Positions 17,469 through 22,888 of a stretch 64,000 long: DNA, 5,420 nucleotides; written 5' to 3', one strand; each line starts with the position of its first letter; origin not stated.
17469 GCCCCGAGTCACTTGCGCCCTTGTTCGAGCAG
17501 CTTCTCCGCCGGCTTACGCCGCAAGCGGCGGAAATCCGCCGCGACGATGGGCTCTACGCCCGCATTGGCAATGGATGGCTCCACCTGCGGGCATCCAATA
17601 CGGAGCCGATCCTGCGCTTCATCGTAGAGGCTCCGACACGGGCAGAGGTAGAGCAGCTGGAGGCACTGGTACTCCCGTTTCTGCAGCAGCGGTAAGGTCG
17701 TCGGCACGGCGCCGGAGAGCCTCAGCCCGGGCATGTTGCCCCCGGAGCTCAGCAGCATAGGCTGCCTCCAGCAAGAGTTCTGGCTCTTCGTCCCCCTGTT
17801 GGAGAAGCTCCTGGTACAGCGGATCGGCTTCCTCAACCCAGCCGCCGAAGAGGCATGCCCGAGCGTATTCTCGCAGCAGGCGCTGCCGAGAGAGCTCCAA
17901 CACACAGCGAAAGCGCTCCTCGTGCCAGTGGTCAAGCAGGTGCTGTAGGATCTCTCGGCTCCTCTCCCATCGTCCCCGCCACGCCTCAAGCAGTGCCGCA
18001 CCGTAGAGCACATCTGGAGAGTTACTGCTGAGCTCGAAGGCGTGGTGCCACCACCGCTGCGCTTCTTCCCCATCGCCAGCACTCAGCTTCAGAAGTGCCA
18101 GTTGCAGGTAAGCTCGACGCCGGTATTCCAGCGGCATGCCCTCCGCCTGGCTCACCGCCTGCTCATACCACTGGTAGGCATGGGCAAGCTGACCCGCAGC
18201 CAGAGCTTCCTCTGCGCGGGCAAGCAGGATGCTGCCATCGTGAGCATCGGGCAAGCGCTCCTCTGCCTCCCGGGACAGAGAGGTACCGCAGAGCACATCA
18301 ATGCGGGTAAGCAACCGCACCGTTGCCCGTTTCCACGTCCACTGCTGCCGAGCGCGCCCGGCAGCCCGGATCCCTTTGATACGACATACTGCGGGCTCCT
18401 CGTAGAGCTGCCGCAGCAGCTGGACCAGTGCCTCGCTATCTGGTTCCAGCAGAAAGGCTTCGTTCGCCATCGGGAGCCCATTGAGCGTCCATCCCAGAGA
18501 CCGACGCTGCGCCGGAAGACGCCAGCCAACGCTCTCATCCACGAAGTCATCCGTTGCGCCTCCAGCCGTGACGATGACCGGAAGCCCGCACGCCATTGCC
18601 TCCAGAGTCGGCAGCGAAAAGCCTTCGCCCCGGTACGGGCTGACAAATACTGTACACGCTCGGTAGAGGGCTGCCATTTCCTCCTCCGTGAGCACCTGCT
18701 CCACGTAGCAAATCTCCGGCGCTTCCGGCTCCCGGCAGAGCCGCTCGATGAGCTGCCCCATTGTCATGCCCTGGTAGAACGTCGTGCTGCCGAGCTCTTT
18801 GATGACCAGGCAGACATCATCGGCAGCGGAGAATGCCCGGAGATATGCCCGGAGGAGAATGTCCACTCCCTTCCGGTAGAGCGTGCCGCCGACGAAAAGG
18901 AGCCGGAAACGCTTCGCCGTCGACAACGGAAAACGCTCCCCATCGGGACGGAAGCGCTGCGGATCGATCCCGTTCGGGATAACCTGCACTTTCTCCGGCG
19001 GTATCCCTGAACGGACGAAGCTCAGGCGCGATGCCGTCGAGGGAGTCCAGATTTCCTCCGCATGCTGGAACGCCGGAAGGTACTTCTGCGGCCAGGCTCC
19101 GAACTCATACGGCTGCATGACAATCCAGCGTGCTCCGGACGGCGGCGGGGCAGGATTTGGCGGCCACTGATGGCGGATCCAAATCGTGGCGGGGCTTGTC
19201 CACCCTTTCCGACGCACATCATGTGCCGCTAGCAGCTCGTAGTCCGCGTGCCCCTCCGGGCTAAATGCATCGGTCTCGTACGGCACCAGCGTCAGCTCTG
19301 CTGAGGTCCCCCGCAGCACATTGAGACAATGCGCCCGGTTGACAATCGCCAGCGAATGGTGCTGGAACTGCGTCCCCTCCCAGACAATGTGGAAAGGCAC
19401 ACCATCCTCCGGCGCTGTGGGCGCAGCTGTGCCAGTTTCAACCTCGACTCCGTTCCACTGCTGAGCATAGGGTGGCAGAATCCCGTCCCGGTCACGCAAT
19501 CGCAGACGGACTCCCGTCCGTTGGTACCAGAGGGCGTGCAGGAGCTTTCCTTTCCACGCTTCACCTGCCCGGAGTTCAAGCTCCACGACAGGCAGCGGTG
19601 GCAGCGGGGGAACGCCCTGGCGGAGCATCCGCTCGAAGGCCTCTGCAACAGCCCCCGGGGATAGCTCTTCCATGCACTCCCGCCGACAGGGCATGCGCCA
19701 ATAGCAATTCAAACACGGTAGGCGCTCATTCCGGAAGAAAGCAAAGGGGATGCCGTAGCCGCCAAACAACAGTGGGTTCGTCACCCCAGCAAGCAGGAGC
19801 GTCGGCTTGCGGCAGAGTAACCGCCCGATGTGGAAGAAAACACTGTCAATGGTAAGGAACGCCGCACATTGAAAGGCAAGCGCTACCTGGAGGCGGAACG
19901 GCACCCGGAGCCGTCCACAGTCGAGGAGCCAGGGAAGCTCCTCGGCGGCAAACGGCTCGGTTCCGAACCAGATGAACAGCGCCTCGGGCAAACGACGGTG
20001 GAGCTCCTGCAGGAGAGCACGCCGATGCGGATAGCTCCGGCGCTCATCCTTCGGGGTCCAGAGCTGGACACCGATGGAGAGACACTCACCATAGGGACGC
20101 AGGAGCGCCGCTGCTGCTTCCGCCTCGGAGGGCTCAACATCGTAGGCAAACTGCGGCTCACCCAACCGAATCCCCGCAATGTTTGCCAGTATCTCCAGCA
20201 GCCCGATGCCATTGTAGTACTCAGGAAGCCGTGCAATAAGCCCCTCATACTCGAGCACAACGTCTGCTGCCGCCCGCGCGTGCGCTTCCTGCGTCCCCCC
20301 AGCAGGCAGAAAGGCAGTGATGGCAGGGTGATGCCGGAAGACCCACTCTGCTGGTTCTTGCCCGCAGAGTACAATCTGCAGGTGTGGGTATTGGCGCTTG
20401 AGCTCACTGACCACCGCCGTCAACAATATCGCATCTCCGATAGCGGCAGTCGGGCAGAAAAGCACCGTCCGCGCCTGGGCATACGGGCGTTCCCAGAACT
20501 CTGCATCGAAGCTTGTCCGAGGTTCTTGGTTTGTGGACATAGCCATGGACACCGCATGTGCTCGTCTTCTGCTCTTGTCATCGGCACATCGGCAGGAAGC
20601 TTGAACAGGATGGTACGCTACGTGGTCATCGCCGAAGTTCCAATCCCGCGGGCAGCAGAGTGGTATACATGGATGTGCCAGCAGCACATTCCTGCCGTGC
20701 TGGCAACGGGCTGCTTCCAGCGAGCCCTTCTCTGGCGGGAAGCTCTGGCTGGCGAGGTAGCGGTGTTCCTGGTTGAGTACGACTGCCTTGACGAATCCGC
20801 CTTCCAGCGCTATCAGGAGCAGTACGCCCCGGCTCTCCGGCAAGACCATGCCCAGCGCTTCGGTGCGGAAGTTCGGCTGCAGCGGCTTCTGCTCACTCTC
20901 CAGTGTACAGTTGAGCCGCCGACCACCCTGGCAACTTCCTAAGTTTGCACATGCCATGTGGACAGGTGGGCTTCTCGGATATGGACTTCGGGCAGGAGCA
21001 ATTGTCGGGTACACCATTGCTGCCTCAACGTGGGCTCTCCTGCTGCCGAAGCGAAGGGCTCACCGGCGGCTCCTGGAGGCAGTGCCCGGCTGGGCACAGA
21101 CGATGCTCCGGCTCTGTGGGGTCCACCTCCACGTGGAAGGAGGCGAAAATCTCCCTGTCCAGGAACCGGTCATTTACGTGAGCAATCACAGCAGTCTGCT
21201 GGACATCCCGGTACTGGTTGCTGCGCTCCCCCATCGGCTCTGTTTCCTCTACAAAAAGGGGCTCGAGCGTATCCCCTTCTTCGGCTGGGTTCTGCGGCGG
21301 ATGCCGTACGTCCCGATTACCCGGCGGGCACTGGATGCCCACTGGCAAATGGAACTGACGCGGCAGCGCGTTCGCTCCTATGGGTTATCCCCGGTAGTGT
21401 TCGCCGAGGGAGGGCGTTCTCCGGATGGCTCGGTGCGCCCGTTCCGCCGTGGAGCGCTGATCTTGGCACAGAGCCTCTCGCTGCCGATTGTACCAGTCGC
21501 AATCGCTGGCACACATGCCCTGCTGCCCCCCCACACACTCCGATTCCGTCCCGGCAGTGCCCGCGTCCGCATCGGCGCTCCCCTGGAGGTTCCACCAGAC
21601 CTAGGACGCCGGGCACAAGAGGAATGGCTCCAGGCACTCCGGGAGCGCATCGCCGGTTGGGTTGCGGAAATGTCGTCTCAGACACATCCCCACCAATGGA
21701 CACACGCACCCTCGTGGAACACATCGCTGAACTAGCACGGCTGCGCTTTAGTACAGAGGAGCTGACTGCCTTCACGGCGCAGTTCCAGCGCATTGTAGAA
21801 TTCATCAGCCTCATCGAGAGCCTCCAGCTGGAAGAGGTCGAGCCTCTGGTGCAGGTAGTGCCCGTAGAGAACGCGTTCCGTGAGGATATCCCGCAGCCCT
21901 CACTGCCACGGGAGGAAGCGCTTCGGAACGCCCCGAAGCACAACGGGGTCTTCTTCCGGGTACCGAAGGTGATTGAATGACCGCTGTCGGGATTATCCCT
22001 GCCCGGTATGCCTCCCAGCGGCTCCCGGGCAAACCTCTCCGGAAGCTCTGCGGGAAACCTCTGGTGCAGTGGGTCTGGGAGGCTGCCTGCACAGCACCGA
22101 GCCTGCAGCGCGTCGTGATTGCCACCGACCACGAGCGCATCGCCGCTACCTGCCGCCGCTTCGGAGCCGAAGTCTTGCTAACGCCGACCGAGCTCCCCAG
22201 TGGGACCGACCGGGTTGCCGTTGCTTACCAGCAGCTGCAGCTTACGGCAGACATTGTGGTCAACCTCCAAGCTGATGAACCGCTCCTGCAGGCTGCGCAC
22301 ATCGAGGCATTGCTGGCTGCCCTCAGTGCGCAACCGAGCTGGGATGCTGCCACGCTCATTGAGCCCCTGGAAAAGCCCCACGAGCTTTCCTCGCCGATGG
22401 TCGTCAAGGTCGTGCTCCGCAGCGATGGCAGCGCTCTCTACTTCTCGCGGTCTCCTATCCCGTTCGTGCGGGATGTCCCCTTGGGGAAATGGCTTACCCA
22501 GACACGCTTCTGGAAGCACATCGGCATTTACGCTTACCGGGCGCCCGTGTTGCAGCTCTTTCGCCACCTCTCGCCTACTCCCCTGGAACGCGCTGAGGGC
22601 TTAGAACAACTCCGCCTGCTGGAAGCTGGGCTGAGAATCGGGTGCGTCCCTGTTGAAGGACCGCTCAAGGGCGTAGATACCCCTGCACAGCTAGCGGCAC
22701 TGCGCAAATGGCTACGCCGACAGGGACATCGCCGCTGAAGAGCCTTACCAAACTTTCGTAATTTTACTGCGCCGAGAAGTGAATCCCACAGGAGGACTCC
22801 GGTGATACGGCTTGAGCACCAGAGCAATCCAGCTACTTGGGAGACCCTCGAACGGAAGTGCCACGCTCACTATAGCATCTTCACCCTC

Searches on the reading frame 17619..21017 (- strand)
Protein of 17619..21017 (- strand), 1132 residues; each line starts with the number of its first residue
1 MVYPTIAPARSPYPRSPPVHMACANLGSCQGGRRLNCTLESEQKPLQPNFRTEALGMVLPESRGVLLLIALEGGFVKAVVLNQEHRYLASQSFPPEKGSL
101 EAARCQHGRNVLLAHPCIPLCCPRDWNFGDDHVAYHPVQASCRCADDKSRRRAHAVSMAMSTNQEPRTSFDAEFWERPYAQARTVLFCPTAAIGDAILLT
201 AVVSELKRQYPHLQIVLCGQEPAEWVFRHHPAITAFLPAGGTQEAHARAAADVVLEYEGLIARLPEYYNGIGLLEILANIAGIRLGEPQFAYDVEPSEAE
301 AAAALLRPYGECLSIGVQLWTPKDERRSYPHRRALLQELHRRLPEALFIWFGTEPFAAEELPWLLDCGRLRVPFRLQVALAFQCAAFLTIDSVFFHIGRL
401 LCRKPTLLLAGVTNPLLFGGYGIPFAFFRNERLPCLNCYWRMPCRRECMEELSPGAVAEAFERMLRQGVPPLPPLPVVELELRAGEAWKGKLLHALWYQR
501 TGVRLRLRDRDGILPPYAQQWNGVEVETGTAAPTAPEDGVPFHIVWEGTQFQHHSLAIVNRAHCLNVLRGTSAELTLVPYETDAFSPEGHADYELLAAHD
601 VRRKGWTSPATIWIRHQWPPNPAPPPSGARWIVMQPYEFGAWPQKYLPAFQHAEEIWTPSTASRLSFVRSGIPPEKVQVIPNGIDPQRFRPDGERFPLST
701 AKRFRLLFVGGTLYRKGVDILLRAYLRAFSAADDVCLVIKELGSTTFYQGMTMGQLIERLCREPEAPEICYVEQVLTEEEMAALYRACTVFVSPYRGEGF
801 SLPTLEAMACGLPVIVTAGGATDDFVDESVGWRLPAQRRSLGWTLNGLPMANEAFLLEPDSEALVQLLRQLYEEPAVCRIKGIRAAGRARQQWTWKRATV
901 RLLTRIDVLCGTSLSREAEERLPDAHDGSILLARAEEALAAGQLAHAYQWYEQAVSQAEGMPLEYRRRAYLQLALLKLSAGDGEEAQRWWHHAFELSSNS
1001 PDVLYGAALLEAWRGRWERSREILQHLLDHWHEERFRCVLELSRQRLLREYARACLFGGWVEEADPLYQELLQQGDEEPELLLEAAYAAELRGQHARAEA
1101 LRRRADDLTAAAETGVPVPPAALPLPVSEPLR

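Call 11: search_protein_families(library=pfam, proteins=[window:17619-21017:-])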
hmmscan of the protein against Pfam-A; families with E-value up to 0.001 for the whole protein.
window:17619-21017:- (1132 aa): 5 families
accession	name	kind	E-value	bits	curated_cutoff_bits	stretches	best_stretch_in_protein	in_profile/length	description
PF13692.12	Glyco_trans_1_4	-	3.8e-18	66.5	27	1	704-829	2-118/142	Glycosyl transferases group 1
PF00534.26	Glycos_transf_1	-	1.4e-14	54.4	26.4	1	701-830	13-135/172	Glycosyl transferases group 1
PF20706.3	GT4-conflict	-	4.3e-08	33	26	1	677-833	174-327/385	Family 4 Glycosyltransferase in conflict systems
PF13439.12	Glyco_transf_4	-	2e-06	28.3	28.5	1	603-688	93-170/170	Glycosyltransferase Family 4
PF13524.12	Glyco_trans_1_2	-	3.1e-06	27.6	25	1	774-901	33-141/144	Glycosyl transferase-like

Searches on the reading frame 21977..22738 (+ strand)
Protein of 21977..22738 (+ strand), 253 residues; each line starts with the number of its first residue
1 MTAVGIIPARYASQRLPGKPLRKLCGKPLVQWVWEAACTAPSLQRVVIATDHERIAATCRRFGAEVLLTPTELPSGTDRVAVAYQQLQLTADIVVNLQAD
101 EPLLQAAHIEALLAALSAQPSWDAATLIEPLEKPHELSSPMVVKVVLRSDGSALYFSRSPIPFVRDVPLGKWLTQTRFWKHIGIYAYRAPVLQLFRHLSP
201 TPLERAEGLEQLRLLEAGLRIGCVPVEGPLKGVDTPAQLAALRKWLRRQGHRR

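Call 11: search_protein_families(library=pfam, proteins=[window:21977-22738:+])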
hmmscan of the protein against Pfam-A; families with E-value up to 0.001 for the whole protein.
window:21977-22738:+ (253 aa): 2 families
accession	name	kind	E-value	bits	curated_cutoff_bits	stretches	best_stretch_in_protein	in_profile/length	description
PF02348.25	CTP_transf_3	-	2.5e-58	197.9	22.6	1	4-221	1-217/217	Cytidylyltransferase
PF12804.13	NTP_transf_3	-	7.2e-11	43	27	1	19-121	16-116/160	MobA-like NTP transferase domain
